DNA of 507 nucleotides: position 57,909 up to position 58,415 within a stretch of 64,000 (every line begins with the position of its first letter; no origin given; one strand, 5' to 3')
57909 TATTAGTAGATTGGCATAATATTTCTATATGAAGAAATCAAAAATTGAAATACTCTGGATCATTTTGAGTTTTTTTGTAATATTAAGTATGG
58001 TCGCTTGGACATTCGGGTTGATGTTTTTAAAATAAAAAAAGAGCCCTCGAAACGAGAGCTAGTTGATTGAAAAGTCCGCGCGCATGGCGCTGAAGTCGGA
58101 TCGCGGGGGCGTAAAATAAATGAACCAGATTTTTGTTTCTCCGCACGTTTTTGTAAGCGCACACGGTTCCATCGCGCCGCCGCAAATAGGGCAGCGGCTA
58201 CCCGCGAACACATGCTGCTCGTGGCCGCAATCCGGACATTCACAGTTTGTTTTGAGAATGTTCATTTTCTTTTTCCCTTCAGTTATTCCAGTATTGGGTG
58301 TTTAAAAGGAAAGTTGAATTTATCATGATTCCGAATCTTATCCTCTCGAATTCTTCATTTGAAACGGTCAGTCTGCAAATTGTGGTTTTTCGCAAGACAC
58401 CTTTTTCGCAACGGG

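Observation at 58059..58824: Three tandem mini zinc-ribbon genes on the minus strand between lepA and recJ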

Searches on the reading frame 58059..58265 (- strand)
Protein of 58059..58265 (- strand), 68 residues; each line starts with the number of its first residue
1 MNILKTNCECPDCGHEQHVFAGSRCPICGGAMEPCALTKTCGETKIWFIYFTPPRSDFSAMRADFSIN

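Call 7: search_protein_families(library=pfam, proteins=[window:58059-58265:-], max_evalue=10)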
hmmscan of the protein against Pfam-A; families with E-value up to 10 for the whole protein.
window:58059-58265:- (68 aa): 15 families
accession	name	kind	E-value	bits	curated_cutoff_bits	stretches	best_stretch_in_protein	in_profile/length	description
PF12647.12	RNHCP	-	0.0025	18.2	24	1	9-40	25-58/90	RNHCP domain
PF12760.12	Zn_ribbon_IS1595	-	0.09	13.2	25.4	2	22-39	18-34/46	Transposase zinc-ribbon domain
PF09723.15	Zn_ribbon_8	-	0.3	11.6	34.4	1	9-31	7-36/41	Zinc ribbon domain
PF01155.25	HypA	-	0.37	11.3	28.9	1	3-32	66-96/112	Hydrogenase/urease nickel incorporation, metallochaperone, hypA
PF01667.23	Ribosomal_S27e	-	0.46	10.7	24.5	1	9-29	9-33/55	Ribosomal protein S27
PF23455.1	DUF7129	-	0.49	10.6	30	1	9-36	13-41/45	Domain of unknown function (DUF7129)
PF19335.5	HMBD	-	0.56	10.7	23.6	1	10-34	4-27/28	Heavy metal binding domain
PF04606.18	Ogr_Delta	-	0.69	10.3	26.3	1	9-19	1-11/47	Ogr/Delta-like zinc finger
PF18073.7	Zn_ribbon_LapB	-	0.83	9.8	25.7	1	9-29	2-21/28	Rubredoxin metal binding domain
PF24460.1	DUF7575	-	0.97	9.3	28.5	2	22-34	3-15/28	Domain of unknown function (DUF7575)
PF21344.3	Zn_ribbon_LysW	-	2.8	8.1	27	1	9-16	23-30/46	Alpha-aminoadipate carrier protein LysW-like, globular domain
PF21349.2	RUBY_RBDX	-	3.9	7.5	26.5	1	9-20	18-29/30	Rubrerythrin, rubredoxin-like domain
PF24844.1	PolC_DP2_central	-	5.7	6.2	24.3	1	9-42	337-367/372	DNA polymerase II large subunit DP2, central domain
PF25208.1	DUF7838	-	8.2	6.9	28.5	1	5-19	4-18/55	Domain of unknown function (DUF7838)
PF09297.16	Zn_ribbon_NUD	-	9.2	6.5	24.8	1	9-17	23-31/32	NADH pyrophosphatase zinc ribbon domain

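Call 8: search_protein_families(library=ncbifam, proteins=[window:58059-58265:-], max_evalue=10)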
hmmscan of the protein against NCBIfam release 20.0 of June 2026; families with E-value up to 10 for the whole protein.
window:58059-58265:- (68 aa): 12 families
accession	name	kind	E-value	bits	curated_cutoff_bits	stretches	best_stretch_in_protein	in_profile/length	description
NF033497.1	rubre_like_arch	subfamily_domain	0.00079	19.1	32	1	9-33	2-27/34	rubrerythrin-like domain-containing protein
NF001629.0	PRK00415.1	equivalog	0.025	14.1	70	1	8-31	15-42/62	30S ribosomal protein S27e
TIGR04104.1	cxxc_20_cxxc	subfamily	0.069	13.5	45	1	5-49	23-69/93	TIGR04104 family putative zinc finger protein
NF000512.2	blaSGM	exception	0.16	11.3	500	1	14-62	213-262/285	SGM family class A beta-lactamase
NF038384.1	zinc_YnfU_fam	subfamily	0.35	10.5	36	1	5-16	14-25/52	YnfU family zinc-binding protein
NF003331.0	PRK04338.1-7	equivalog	0.59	8.8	560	1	2-33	237-270/376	tRNA (guanine(26)-N(2))-dimethyltransferase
TIGR00100.1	hypA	equivalog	0.99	9.5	88.1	1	5-33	68-98/116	hydrogenase maturation nickel metallochaperone HypA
NF047912.1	ECs_2282_CxxC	subfamily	1.4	8.9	37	0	8-29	3-34/60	ECs_2282 family putative zinc-binding protein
NF003103.0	PRK04023.1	equivalog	1.6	6.2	1269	1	6-44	629-664/1125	DNA polymerase II large subunit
TIGR03269.1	met_CoM_red_A2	equivalog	1.9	6.9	517.1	1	6-35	62-92/530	methyl coenzyme M reductase system, component A2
NF011302.0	PRK14714.1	equivalog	2.1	5.7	1791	1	7-43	680-713/1350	DNA-directed DNA polymerase II large subunit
NF001606.0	PRK00398.1-3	equivalog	5.7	6.8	72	1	20-29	17-26/44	DNA-directed RNA polymerase subunit P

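Call 9: list_cluster_members(proteins=[window:58059-58265:-, window:58279-58503:-, window:58615-58824:-, window:55999-57831:+, window:58882-60663:+, window:57937-58035:+])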
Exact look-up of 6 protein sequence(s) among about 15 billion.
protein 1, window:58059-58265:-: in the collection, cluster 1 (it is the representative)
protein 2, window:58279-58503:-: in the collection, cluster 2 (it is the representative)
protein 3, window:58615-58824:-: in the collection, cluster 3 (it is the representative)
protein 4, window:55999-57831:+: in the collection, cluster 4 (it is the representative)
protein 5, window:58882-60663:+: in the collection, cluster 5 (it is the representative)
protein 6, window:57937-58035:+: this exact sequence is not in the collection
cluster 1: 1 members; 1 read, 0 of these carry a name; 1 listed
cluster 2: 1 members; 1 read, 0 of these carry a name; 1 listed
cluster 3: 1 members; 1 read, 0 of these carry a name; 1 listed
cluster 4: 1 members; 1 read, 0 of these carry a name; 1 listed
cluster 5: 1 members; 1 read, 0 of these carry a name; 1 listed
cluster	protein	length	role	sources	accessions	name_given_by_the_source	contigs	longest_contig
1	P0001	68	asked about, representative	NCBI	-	-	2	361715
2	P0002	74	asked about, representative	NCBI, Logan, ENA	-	-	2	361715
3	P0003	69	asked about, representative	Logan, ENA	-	-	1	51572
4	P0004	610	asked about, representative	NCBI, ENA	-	-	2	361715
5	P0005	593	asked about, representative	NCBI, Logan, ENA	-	-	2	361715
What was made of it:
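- All three were called as genes by at least one public pipeline (call 9).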

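Call 15: find_homologous_proteins(query=P0001, max_evalue=10)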
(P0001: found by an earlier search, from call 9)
Query P0001 (68 aa): 1 proteins with E <= 10 among 1 candidates.
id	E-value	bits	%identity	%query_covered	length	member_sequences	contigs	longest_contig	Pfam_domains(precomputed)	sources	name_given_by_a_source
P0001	3.1e-43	162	100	100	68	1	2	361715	-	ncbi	-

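Call 16: find_encoding_contigs(protein=P0002, flank=10000, max_places=6)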
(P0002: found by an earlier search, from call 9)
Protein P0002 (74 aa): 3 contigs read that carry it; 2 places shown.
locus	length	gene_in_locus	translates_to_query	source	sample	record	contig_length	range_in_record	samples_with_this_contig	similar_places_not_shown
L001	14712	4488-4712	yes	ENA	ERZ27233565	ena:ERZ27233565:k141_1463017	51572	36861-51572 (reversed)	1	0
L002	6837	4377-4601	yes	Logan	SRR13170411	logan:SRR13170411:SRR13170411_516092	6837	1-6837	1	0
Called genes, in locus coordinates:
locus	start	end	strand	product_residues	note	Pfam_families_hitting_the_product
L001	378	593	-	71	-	-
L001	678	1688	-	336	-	PF01545:Cation_efflux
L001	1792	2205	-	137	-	PF00075:RNase_H, PF13456:RVT_3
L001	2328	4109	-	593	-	PF01368:DHH, PF02272:DHHA1, PF17768:RecJ_OB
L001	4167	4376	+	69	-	-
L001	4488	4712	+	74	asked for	-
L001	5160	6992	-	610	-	PF00009:GTP_EFTU, PF03144:GTP_EFTU_D2, PF22042:EF-G_D2 (weak), PF00679:EFG_C, PF06421:LepA_C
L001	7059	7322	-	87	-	-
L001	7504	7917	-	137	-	-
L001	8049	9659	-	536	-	PF03023:MurJ, PF13440:Polysacc_synt_3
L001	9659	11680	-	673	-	PF02629:CoA_binding, PF13380:CoA_binding_2, PF13607:Succ_CoA_lig, PF13549:ATP-grasp_5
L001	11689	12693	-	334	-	PF00294:PfkB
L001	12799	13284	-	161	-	-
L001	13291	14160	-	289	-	PF14238:DUF4340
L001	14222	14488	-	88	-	PF00085:Thioredoxin, PF13098:Thioredoxin_2 (weak)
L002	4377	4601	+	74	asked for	-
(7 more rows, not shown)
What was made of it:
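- Gene callers disagree: NCBI has ORF1 and ORF2, ENA/Logan have ORF2 and ORF3 (calls 9, 16).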

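Call 17: find_related_loci(query=P0005, collection=genome_contigs, flank=6000)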
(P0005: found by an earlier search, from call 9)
Query P0005 (593 aa) in genome_contigs; peptide patterns used: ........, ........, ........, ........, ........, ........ (x = any residue, [..] = any of these).
150 stretches matched a pattern, but none encodes a relative of the query by tblastn (E <= 1e-3).
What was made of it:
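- Tried and rejected: The first genome_contigs scan with RecJ alone found nothing (call 17).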

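Call 18: find_homologous_proteins(query=A1, max_evalue=10)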
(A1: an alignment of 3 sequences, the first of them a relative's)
Query A1 (3 sequences) (68 aa, profile of the alignment): 3 proteins with E <= 10 among 4 candidates.
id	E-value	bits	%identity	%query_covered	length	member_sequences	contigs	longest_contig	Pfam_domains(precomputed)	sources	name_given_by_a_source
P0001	2.2e-27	113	100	100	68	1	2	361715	-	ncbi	-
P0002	2.6e-27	112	38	31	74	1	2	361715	-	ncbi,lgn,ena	-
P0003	4.3e-17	80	29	75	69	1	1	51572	-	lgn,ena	-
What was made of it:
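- No homologue of any of the three in 5.8 billion proteins by word-seeded search (calls 15, 18). Orphan status (calls 15, 18).
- Tried and rejected: Word-seeded homologue searches with ORF1 and with the three-sequence profile returned nothing but the ORFs themselves (calls 15, 18).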

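Call 19: find_homologous_proteins(query=P0005, max_evalue=1e-20)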
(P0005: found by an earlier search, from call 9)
Query P0005 (593 aa): 8000 proteins with E <= 1e-20 among 8000 candidates; the best 120 are listed.
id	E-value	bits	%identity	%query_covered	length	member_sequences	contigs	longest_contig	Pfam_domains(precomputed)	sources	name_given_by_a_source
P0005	0.0e+0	1312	100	100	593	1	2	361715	PF01368.28,PF17768.8,PF02272.25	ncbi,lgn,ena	-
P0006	4.6e-239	813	62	96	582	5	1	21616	PF01368.28,PF17768.8,PF02272.25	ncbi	-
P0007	1.3e-236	805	62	96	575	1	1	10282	PF01368.28,PF17768.8,PF02272.25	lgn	-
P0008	3.2e-236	804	63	96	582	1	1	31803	PF01368.28,PF17768.8,PF02272.25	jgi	-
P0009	1.0e-235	802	62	96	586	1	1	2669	PF01368.28,PF17768.8,PF02272.25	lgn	-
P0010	1.6e-234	798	63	96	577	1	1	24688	PF01368.28,PF17768.8,PF02272.25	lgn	-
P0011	4.9e-233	793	61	96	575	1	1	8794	PF01368.28,PF17768.8,PF02272.25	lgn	-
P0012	3.3e-232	790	61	96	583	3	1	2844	PF01368.28,PF17768.8,PF02272.25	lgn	-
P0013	2.0e-230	785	63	93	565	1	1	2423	PF01368.28,PF17768.8,PF02272.25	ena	-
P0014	6.5e-230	783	62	96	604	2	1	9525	PF01368.28,PF17768.8,PF02272.25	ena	-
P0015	3.4e-228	777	62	95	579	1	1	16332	PF01368.28,PF17768.8,PF02272.25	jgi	jgi:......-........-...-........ exonuclease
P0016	4.8e-228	777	64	97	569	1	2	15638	PF01368.28,PF17768.8,PF02272.25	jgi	-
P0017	4.9e-227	773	62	96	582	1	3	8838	PF01368.28,PF17768.8,PF02272.25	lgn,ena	-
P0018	1.3e-226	772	63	95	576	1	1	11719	PF01368.28,PF17768.8,PF02272.25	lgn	-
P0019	2.1e-226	771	62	96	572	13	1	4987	PF01368.28,PF17768.8,PF02272.25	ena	-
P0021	2.9e-224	764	60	96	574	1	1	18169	PF01368.28,PF17768.8,PF02272.25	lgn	-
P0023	5.4e-224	763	62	96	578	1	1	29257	PF01368.28,PF17768.8,PF02272.25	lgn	-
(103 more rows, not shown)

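Call 21: find_encoding_contigs(protein=P0006, flank=6000, max_places=2)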
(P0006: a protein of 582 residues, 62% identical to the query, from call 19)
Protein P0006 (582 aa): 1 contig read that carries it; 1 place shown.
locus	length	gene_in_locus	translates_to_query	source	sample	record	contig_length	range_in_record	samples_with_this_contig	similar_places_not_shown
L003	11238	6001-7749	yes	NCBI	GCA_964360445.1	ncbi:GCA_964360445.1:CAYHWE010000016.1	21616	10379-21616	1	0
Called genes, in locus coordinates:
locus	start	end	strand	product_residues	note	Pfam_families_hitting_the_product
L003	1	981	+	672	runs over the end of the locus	PF02629:CoA_binding, PF13380:CoA_binding_2, PF13607:Succ_CoA_lig, PF19045:Ligase_CoA_2, PF13549:ATP-grasp_5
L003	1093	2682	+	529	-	PF03023:MurJ, PF13440:Polysacc_synt_3, PF01554:MatE (weak)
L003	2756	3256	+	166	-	-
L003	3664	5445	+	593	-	PF00009:GTP_EFTU, PF01926:MMR_HSR1 (weak), PF22042:EF-G_D2 (weak), PF03144:GTP_EFTU_D2, PF00679:EFG_C, PF06421:LepA_C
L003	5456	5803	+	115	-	-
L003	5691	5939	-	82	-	-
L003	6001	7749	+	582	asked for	PF01368:DHH, PF02272:DHHA1, PF17768:RecJ_OB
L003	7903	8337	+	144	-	PF00075:RNase_H, PF13456:RVT_3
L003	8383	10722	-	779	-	-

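Call 22: find_encoding_contigs(protein=P0008, flank=6000, max_places=2)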
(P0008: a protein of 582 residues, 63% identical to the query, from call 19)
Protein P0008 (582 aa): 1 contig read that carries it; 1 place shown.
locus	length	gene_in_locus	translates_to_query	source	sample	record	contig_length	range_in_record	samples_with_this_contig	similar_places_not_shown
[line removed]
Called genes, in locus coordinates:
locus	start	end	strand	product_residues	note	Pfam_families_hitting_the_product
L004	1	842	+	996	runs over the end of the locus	?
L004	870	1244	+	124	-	PF05635:23S_rRNA_IVP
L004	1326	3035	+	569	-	PF03023:MurJ, PF01943:Polysacc_synt, PF13440:Polysacc_synt_3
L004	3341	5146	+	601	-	PF00009:GTP_EFTU, PF22042:EF-G_D2 (weak), PF03144:GTP_EFTU_D2, PF00679:EFG_C, PF06421:LepA_C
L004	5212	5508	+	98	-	PF01541:GIY-YIG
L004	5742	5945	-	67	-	-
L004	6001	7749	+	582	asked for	PF01368:DHH, PF02272:DHHA1, PF17768:RecJ_OB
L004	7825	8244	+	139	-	PF00075:RNase_H, PF13456:RVT_3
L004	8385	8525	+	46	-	-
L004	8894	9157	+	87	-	PF01541:GIY-YIG, PF10544:T5orf172 (weak)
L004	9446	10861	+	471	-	PF13727:CoA_binding_3 (weak), PF02397:Bac_transf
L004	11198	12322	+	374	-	PF13439:Glyco_transf_4, PF00534:Glycos_transf_1, PF13692:Glyco_trans_1_4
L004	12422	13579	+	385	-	PF13439:Glyco_transf_4, PF20706:GT4-conflict, PF00534:Glycos_transf_1, PF13692:Glyco_trans_1_4, PF13524:Glyco_trans_1_2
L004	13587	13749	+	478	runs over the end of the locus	-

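Call 23: find_encoding_contigs(protein=P0010, flank=6000, max_places=2)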
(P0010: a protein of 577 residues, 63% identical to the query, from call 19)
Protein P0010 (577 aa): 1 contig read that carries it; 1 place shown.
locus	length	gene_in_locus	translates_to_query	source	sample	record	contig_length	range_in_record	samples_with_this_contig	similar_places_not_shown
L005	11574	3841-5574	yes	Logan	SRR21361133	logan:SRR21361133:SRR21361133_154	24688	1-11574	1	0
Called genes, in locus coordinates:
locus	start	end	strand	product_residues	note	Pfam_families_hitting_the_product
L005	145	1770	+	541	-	PF03023:MurJ, PF13440:Polysacc_synt_3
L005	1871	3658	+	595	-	PF00009:GTP_EFTU, PF22042:EF-G_D2 (faint), PF03144:GTP_EFTU_D2, PF00679:EFG_C, PF06421:LepA_C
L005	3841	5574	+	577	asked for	PF01368:DHH, PF02272:DHHA1, PF17768:RecJ_OB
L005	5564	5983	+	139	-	PF00075:RNase_H, PF13456:RVT_3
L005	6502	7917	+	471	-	PF13727:CoA_binding_3, PF02397:Bac_transf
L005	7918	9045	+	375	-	PF13439:Glyco_transf_4, PF00534:Glycos_transf_1, PF13692:Glyco_trans_1_4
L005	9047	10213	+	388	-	PF13439:Glyco_transf_4, PF00982:Glyco_transf_20 (faint), PF20706:GT4-conflict, PF00534:Glycos_transf_1, PF13692:Glyco_trans_1_4, PF13524:Glyco_trans_1_2 (faint)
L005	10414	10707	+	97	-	-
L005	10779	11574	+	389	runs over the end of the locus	-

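Call 29: find_related_loci(query=A2, collection=genome_contigs, flank=4000)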
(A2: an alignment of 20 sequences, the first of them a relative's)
Query A2 (593 aa) in genome_contigs; peptide patterns used: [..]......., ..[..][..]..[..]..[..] (x = any residue, [..] = any of these).
600 stretches matched a pattern (row limit reached: there are more); 593 encode a relative of the query (tblastn E <= 1e-3); the best 80 are kept; 80 distinct loci.
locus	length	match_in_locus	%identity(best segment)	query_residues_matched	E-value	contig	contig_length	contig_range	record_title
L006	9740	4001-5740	56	7-579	0e+0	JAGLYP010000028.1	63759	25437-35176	MAG: Candidatus Parcubacteria bacterium isolate RS_13_30 ZL320.bin.30.fa_28, whole genome shotgun sequence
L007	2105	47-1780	56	3-573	0e+0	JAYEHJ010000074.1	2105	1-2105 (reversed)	MAG: Patescibacteria group bacterium isolate MAG221 MAG221_74, whole genome shotgun sequence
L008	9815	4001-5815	51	8-578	0e+0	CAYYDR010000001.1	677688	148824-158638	MAG TPA_asm: uncultured Gammaproteobacteria bacterium isolate SRP302447_co2_591 genome assembly, contig: NODE_22_length_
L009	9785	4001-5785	54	8-577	0e+0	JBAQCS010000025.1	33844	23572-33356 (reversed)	MAG: Patescibacteria group bacterium isolate MFD12010_ilm_asm_bin15 k127_24473, whole genome shotgun sequence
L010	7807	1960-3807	51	6-586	0e+0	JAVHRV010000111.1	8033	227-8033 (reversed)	MAG: Patescibacteria group bacterium isolate WB02no5_39_7 NODE_7230_length_8033_cov_4.369516, whole genome shotgun seque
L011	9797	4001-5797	51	8-575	0e+0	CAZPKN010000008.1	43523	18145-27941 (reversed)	MAG TPA_asm: uncultured Gammaproteobacteria bacterium isolate binchicken_co212_18 genome assembly, contig: NODE_1364_len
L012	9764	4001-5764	51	8-575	0e+0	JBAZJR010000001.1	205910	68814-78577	MAG: Patescibacteria group bacterium isolate SO_2017_LW4_124 scaffold_201_c1_LW137-91_2017, whole genome shotgun sequenc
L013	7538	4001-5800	51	8-573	0e+0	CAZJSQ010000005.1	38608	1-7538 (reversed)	MAG TPA_asm: uncultured Gammaproteobacteria bacterium isolate SRP178699_co1_232 genome assembly, contig: NODE_1001_lengt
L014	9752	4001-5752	51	5-575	0e+0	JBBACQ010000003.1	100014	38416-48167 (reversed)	MAG: Patescibacteria group bacterium isolate SO_2017_LW1_52 NODE_87_length_100014_cov_1.698409_LW64-88_2017, whole genom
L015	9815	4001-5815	47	4-575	0e+0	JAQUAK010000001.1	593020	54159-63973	MAG: Patescibacteria group bacterium isolate STC_82 NODE_12_length_593020_cov_6.814130_Sandtown_C, whole genome shotgun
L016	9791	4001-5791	50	5-579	1e-180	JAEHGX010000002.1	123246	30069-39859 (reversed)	Candidatus Falkowbacteria bacterium S5_I03 S5_I03__2, whole genome shotgun sequence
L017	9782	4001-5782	49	8-579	1e-179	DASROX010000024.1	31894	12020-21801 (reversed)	MAG TPA_asm: Candidatus Saccharimonadales bacterium isolate SMAG_U10279 k141_86156, whole genome shotgun sequence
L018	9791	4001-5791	47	4-573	5e-179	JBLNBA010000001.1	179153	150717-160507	MAG: Bacillota bacterium isolate MAG163 PRJNA951521_bin23_renamed_0, whole genome shotgun sequence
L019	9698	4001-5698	46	8-573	2e-170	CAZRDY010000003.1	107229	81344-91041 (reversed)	MAG TPA_asm: uncultured Gammaproteobacteria bacterium isolate SRP285395_co1_532 genome assembly, contig: NODE_164_length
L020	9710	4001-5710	47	8-577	3e-170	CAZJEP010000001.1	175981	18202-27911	MAG TPA_asm: uncultured Gammaproteobacteria bacterium isolate SRP278252_co1_838 genome assembly, contig: NODE_63_length_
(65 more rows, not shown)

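Call 32: find_encoding_contigs(protein=P0016, flank=4000, max_places=2)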
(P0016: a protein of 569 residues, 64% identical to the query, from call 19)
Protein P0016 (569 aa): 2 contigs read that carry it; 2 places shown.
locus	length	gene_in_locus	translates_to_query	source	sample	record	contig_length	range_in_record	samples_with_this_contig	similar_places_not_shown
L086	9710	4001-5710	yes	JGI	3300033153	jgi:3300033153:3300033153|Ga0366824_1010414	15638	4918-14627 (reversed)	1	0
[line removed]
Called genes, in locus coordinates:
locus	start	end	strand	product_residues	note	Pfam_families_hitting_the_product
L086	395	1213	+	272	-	PF01113:DapB_N, PF05173:DapB_C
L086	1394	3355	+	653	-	PF00009:GTP_EFTU, PF01926:MMR_HSR1 (faint), PF22042:EF-G_D2 (faint), PF03144:GTP_EFTU_D2, PF00679:EFG_C, PF06421:LepA_C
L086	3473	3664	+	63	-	-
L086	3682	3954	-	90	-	-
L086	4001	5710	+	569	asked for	PF01368:DHH, PF02272:DHHA1, PF17768:RecJ_OB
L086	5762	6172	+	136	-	PF00075:RNase_H, PF13456:RVT_3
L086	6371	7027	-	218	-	PF09997:DUF2238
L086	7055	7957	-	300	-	PF02775:TPP_enzyme_C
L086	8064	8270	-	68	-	PF10049:DUF2283 (weak)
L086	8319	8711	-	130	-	PF05635:23S_rRNA_IVP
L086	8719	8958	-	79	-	-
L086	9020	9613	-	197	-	PF18895:T4SS_pilin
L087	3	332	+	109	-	?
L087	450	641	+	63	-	-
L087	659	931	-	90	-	-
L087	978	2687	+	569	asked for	PF01368:DHH, PF02272:DHHA1, PF17768:RecJ_OB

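Call 33: find_encoding_contigs(protein=P0023, flank=4000, max_places=2)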
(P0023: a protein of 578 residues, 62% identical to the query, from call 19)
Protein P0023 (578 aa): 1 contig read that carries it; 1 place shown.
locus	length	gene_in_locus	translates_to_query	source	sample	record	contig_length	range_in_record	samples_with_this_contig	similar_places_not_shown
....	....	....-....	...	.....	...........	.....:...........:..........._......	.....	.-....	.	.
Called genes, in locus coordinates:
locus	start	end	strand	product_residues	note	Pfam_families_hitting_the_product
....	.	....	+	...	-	?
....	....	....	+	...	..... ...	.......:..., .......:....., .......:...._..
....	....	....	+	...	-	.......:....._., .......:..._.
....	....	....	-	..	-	-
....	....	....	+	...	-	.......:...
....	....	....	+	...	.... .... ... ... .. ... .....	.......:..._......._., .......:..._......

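Call 34: find_encoding_contigs(protein=P0015, flank=4000, max_places=2)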
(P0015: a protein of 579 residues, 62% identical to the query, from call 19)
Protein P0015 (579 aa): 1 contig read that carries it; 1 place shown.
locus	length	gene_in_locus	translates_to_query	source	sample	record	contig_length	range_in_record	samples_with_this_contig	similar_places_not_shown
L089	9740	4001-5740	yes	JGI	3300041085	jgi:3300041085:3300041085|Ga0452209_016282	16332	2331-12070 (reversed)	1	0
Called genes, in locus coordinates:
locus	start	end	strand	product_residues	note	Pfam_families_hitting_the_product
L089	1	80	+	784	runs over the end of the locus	-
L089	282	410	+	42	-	-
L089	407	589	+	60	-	-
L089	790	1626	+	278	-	-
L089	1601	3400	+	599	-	PF00009:GTP_EFTU, PF01926:MMR_HSR1 (faint), PF22042:EF-G_D2 (faint), PF03144:GTP_EFTU_D2, PF14492:EFG_III (weak), PF00679:EFG_C, PF06421:LepA_C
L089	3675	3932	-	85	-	-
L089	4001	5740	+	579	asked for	PF01368:DHH, PF02272:DHHA1, PF17768:RecJ_OB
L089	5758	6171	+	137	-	PF00075:RNase_H, PF13456:RVT_3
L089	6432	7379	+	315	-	PF01207:Dus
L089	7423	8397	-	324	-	PF01544:CorA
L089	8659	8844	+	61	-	-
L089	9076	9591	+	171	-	-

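Call 35: find_encoding_contigs(protein=P0021, flank=4000, max_places=2)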
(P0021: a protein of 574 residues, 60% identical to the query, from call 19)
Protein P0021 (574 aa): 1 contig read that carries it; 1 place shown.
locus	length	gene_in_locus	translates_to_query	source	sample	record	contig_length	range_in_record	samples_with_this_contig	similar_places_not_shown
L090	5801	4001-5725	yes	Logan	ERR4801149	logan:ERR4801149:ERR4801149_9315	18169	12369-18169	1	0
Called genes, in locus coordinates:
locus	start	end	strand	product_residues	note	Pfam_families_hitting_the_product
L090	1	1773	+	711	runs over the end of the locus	PF00158:Sigma54_activat, PF07724:AAA_2, PF14532:Sigma54_activ_2, PF00004:AAA (faint), PF07728:AAA_5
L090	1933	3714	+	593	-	PF00009:GTP_EFTU, PF01926:MMR_HSR1 (faint), PF03144:GTP_EFTU_D2, PF00679:EFG_C, PF06421:LepA_C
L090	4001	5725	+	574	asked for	PF01368:DHH, PF02272:DHHA1, PF17768:RecJ_OB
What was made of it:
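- Synteny: the MurJ-lepA-TM32-recJ-RNaseH order is conserved (calls 21-23, 32-35).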

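Call 48: predict_structure(alignment_id=A1)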
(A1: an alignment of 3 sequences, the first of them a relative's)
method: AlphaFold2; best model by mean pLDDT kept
length: 68 residues; sequences in the alignment: 3
mean_pLDDT: 62.4   pTM: 0.48
mean pLDDT of the five models: 62.4, 60.2, 56.8, 55.9, 50.8
residues with pLDDT >= 90: 0; 70-90: 25; 50-70: 23; < 50: 20
segments of 3 or more residues with pLDDT < 50: 1-3, 53-68
pLDDT, mean of each block of 10 residues (from residue 1): 64 80 81 65 57 45 41
secondary structure, 60 per line:
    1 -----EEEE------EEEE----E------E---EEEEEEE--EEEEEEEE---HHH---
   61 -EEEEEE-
elements in order: E6-9 E16-19 E35-41 E44-51 E62-67
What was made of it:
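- On Zinc-ribbon fold: The AF2 ORF1 model has strands 6-9 and 16-19 with pLDDT about 80 over residues 10-30, but the mean is 62 (call 48).
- Fold: the AF2 ORF1 model has two beta-hairpin knuckles, pLDDT about 80 over residues 10-30 (call 48).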
